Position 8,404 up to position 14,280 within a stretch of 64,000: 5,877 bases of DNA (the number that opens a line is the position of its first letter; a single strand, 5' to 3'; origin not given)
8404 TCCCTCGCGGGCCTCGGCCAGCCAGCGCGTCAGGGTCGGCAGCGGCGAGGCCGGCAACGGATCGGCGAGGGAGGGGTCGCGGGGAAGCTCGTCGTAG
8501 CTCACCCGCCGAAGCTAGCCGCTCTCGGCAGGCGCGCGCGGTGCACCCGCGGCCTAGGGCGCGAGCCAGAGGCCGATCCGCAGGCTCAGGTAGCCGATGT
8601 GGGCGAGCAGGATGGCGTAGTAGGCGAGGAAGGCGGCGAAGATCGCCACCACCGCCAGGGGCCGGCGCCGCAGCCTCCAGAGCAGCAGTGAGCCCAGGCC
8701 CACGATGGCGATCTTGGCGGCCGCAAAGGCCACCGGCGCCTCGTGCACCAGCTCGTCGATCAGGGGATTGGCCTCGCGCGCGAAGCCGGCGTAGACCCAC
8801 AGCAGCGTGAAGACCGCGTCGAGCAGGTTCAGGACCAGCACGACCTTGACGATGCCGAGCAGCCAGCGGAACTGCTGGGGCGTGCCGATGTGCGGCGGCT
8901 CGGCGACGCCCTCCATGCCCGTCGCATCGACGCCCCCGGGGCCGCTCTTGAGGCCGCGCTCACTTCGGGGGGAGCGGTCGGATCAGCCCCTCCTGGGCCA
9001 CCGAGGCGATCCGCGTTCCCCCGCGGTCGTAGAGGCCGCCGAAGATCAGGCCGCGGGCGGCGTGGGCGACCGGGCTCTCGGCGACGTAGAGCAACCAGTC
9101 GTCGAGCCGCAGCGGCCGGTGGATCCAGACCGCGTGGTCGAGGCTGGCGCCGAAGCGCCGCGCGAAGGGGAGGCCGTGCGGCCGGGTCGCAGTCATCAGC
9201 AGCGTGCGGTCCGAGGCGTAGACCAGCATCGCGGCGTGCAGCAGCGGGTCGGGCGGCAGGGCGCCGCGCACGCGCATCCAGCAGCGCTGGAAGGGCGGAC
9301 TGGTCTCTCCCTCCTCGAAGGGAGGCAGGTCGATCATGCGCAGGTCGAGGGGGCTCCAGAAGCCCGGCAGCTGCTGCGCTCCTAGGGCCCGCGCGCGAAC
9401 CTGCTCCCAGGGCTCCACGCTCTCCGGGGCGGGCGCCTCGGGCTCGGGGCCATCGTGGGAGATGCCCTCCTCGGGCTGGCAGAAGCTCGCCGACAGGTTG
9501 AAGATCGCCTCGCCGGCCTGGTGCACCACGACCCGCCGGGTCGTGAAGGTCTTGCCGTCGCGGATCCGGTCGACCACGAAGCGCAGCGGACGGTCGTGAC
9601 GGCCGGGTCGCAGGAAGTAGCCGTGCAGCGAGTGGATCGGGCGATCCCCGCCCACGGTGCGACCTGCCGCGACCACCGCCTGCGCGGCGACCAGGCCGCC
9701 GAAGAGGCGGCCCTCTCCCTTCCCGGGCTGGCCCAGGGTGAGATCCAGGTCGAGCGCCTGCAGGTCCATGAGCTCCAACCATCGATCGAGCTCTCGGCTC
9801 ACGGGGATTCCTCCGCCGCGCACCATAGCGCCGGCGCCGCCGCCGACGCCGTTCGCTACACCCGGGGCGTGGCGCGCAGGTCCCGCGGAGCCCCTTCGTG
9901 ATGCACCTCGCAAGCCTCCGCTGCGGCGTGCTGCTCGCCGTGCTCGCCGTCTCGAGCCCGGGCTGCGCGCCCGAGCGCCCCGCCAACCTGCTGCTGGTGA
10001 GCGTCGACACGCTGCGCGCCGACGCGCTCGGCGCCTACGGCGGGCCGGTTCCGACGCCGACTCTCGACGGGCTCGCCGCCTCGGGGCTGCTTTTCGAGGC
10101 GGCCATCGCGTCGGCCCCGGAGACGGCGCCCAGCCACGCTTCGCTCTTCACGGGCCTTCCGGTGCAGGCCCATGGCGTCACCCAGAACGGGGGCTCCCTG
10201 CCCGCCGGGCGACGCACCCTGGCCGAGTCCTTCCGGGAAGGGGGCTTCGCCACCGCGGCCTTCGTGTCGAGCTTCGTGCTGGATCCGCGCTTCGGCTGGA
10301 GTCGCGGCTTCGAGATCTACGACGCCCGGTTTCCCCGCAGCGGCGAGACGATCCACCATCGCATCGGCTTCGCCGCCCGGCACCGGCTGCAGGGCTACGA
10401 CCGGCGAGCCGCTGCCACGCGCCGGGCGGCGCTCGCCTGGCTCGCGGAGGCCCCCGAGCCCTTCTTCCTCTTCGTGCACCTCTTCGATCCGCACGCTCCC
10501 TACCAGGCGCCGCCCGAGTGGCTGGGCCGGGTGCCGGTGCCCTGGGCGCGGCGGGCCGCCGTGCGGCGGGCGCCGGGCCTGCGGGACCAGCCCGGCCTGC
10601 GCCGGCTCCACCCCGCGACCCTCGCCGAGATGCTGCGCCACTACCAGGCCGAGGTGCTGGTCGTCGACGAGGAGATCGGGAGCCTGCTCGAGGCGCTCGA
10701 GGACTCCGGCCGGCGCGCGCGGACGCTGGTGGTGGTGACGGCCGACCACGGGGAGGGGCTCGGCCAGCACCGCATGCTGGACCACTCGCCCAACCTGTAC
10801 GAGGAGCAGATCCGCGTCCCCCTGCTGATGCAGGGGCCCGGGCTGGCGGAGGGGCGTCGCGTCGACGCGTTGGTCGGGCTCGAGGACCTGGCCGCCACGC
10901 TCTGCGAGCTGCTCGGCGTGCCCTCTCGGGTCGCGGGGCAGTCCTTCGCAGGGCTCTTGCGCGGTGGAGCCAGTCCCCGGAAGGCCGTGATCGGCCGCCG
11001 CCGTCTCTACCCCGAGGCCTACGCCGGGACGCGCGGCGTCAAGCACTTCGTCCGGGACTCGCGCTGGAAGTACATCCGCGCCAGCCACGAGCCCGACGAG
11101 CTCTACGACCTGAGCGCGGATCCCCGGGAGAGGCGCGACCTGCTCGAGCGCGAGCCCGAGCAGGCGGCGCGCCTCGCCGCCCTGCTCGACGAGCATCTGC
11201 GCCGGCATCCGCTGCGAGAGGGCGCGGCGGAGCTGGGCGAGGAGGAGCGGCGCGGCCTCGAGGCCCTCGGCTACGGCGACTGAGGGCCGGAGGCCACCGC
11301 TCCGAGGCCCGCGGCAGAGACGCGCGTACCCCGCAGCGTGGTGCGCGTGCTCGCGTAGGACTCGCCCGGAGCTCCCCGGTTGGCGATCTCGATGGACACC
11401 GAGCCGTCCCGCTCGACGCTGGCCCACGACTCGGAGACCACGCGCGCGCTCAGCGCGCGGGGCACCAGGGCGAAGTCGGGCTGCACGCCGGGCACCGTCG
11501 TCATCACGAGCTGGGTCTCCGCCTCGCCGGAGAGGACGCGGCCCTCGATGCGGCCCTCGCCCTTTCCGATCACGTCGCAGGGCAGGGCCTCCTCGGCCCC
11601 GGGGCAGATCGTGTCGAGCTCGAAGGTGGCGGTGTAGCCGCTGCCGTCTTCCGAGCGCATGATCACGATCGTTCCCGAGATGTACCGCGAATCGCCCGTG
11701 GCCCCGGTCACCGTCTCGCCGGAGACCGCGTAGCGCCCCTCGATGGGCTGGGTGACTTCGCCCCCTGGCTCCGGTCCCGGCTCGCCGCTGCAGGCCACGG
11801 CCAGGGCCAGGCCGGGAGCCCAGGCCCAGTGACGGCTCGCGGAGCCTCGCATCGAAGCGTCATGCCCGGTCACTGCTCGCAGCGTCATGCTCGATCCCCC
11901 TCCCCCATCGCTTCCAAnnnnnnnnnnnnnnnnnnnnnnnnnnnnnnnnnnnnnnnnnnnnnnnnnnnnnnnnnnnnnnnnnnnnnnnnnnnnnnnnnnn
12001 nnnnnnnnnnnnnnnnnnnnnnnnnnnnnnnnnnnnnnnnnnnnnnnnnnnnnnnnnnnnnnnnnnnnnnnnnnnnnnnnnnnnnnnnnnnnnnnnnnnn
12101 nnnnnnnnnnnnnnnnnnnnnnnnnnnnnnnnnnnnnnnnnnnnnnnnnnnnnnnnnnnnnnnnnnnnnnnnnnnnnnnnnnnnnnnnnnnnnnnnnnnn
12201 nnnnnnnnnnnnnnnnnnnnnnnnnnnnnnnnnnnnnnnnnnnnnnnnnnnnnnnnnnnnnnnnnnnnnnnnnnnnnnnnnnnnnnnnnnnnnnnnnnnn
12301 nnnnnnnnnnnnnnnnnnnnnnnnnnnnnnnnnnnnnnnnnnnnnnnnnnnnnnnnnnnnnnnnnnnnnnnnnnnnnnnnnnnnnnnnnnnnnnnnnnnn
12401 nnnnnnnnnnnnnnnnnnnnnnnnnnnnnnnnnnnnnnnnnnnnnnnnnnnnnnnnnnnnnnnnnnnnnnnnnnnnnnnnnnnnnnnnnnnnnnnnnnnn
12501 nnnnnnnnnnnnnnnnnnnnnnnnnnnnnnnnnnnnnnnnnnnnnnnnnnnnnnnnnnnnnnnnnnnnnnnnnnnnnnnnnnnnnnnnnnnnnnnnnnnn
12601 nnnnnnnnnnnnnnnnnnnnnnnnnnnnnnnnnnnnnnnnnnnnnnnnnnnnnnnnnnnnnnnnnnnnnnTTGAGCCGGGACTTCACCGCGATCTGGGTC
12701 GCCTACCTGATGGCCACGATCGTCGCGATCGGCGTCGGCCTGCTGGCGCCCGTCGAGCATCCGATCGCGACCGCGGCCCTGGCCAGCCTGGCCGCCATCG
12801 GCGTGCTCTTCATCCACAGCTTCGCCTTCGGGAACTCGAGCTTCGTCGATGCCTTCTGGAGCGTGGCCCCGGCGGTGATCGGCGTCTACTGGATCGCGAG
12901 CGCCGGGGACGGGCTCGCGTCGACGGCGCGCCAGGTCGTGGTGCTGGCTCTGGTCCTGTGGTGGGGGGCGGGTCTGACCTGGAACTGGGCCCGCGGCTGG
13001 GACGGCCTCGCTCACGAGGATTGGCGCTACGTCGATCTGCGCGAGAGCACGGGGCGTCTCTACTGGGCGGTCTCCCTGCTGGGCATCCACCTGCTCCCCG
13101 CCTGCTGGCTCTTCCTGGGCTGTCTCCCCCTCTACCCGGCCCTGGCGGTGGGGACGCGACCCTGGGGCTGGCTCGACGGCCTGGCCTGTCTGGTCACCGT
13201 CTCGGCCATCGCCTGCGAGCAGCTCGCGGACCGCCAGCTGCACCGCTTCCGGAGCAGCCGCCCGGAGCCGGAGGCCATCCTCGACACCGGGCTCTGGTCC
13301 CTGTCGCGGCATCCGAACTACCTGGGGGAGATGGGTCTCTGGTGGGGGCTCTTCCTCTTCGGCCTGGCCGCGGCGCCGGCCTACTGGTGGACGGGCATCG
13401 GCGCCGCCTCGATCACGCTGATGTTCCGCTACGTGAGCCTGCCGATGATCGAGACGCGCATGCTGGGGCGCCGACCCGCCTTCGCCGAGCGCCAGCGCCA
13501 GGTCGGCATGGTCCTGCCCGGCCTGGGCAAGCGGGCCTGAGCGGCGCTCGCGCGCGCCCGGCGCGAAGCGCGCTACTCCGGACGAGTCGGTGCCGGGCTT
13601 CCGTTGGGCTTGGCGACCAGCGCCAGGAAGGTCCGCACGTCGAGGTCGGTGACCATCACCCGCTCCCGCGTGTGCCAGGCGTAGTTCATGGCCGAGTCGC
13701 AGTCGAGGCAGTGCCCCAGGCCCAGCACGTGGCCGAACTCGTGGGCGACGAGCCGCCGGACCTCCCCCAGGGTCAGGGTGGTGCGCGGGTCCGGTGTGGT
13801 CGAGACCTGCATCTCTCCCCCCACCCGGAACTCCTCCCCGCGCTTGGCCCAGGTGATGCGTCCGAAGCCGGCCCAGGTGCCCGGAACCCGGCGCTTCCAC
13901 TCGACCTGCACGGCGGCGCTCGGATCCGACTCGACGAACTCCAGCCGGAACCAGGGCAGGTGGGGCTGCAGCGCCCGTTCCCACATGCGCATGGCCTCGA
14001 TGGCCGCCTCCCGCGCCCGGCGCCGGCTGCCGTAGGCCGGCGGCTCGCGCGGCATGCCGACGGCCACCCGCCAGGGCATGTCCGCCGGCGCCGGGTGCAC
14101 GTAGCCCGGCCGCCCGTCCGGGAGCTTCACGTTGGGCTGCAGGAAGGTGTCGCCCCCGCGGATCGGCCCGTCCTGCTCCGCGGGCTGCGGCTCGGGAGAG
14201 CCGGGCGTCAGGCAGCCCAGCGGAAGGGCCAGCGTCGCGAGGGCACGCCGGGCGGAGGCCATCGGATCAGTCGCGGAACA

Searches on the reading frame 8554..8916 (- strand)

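Call 73: search_protein_families(library=pfam, proteins=[window:8554-8916:-], max_evalue=0.001)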
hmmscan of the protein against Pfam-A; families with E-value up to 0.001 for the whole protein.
window:8554-8916:- (120 aa): 1 family
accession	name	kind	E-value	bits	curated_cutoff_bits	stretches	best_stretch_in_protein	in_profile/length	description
PF18902.5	DUF5658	-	7.7e-18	65.5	25.2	1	27-107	1-82/82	Domain of unknown function (DUF5658)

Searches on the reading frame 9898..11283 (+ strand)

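Call 18: search_protein_families(library=pfam, proteins=[window:9898-11283:+], max_evalue=0.01)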
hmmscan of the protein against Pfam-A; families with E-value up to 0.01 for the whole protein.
window:9898-11283:+ (461 aa): 5 families
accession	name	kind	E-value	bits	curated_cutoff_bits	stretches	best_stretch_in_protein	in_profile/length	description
PF00884.28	Sulfatase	-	1.4e-47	162.9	25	1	30-341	2-301/301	Sulfatase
PF01663.27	Phosphodiest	-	1.4e-15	58.2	23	2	31-98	1-66/342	Type I phosphodiesterase / nucleotide pyrophosphatase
PF16347.10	SGSH_C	-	3.1e-13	50.6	29.3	1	289-434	1-148/154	N-sulphoglucosamine sulphohydrolase, C-terminal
PF01676.23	Metalloenzyme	-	9.5e-05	22.5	24.3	1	250-341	170-250/252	Metalloenzyme superfamily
PF14707.11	Sulfatase_C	-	0.0024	18.9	30.9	1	395-434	51-93/127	C-terminal region of aryl-sulfatase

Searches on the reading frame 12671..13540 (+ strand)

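Call 18: search_protein_families(library=pfam, proteins=[window:12671-13540:+], max_evalue=0.01)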
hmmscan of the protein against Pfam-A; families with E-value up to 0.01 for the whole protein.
window:12671-13540:+ (289 aa): 1 family
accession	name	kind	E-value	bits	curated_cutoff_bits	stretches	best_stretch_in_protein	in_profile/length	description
PF06966.17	DUF1295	-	1.6e-47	162.4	20.4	1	47-277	2-234/235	Protein of unknown function (DUF1295)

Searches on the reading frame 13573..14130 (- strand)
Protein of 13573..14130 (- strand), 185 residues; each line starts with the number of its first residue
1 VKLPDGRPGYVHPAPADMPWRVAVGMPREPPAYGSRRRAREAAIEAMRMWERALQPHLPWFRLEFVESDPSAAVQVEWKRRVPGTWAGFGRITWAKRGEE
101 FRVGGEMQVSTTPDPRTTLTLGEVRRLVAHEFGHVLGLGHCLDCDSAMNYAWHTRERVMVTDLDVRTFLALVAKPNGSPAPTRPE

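Call 73: search_protein_families(library=pfam, proteins=[window:13573-14130:-], max_evalue=0.001)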
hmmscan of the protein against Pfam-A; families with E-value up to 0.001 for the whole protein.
window:13573-14130:- (185 aa): 2 families
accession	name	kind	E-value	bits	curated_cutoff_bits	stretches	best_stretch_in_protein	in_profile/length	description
PF00413.30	Peptidase_M10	-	3.9e-07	30.5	24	1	37-166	21-152/159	Matrixin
PF07998.17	Peptidase_M54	-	7.9e-05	23.2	24.4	1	119-153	140-173/194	Peptidase family M54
